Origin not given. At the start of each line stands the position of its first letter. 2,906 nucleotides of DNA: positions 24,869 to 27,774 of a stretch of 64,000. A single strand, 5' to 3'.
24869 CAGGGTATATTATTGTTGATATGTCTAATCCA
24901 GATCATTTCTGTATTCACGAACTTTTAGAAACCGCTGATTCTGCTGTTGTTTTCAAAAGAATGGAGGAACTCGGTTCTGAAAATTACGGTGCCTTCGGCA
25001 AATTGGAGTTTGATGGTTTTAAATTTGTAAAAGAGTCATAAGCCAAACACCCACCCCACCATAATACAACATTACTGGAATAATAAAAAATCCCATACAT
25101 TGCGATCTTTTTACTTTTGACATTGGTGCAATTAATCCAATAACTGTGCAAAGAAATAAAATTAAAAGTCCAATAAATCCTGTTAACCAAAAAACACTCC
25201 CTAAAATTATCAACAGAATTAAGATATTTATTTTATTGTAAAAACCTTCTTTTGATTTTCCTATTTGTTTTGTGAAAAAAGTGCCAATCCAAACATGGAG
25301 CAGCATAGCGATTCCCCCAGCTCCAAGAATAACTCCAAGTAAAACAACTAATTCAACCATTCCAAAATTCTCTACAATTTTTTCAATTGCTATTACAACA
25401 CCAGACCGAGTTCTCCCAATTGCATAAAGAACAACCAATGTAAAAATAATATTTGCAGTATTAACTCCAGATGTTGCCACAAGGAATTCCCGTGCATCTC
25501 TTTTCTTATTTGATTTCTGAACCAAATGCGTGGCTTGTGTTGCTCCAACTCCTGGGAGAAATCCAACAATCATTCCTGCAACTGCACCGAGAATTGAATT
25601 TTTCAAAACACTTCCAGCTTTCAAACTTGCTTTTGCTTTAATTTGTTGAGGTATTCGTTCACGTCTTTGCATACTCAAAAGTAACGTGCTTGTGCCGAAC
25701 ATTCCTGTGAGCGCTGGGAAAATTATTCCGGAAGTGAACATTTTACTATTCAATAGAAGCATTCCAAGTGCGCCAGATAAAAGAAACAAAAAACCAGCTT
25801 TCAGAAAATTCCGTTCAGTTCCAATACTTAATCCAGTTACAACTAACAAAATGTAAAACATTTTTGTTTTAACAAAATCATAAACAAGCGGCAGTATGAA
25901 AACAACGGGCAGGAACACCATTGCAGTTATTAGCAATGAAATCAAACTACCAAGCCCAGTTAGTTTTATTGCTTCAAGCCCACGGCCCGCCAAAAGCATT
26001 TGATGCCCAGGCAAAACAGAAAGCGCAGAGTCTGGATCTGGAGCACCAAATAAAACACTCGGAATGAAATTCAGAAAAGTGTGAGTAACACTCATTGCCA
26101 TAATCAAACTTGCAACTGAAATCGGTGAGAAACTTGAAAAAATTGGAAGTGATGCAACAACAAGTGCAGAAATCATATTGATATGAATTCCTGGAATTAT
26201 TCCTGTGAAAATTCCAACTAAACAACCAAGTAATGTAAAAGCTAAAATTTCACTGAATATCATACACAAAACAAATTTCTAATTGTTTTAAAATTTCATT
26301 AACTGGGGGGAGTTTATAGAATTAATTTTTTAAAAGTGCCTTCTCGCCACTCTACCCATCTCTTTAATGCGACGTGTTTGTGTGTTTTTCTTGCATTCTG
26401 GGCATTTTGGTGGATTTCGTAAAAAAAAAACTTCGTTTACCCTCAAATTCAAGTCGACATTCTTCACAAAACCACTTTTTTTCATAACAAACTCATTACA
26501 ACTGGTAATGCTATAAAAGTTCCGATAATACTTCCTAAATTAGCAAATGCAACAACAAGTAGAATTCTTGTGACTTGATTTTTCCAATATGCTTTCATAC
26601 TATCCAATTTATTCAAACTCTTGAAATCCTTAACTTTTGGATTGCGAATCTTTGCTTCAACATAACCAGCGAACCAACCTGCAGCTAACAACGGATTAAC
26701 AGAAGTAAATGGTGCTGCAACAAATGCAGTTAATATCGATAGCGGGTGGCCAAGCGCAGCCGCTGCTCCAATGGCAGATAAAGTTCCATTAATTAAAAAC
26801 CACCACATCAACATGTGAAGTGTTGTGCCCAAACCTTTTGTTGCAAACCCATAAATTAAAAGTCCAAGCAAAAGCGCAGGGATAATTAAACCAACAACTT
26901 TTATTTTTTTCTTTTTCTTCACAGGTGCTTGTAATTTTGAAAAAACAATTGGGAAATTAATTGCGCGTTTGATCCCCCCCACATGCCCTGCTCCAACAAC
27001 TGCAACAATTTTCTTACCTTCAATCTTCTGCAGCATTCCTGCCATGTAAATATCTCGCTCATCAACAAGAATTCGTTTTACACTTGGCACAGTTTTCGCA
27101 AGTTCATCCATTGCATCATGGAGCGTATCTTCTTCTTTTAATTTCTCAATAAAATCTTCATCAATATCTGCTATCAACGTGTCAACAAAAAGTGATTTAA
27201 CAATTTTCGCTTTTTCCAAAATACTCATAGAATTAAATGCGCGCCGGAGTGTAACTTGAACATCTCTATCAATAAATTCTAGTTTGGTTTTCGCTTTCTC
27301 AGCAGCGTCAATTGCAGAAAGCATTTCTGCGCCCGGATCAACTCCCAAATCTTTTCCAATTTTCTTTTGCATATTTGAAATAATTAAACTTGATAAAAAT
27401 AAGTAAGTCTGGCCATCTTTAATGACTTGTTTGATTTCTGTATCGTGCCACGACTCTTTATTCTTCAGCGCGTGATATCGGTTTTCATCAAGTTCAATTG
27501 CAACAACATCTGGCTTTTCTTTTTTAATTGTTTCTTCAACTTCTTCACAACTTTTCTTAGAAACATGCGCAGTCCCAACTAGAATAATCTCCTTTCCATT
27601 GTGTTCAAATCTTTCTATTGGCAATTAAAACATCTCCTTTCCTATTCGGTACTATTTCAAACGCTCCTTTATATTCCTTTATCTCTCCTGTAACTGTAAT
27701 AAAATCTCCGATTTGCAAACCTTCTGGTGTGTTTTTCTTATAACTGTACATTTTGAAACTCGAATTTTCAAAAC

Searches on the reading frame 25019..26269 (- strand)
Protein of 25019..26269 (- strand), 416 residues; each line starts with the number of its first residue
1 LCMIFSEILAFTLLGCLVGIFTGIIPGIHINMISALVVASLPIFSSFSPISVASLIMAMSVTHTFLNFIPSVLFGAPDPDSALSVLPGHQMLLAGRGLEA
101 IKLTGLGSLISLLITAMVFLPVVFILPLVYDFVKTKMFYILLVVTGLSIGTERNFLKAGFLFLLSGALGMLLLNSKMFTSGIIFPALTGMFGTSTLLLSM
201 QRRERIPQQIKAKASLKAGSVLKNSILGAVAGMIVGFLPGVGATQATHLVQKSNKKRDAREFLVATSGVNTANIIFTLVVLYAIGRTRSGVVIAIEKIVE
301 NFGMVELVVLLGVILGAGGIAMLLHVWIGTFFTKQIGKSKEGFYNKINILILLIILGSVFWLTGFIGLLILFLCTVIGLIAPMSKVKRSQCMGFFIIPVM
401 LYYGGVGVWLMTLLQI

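Call 27: search_protein_families(library=pfam, proteins=[window:25019-26269:-], max_evalue=0.00001)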
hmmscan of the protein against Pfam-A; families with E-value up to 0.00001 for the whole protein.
window:25019-26269:- (416 aa): 1 family
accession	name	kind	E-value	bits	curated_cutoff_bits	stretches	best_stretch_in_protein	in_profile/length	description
PF01970.21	TctA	-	1.7e-56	192.1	28.9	1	9-392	1-422/423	Tripartite tricarboxylate transporter TctA family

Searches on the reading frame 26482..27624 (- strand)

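Call 27: search_protein_families(library=pfam, proteins=[window:26482-27624:-], max_evalue=0.00001)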
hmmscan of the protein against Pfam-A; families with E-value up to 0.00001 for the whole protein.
window:26482-27624:- (380 aa): 1 family
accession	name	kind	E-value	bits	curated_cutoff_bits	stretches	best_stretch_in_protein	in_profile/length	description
PF01963.22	TraB_PrgY_gumN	-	2.5e-36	126.3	26.8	1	6-222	5-251/263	TraB/PrgY/gumN family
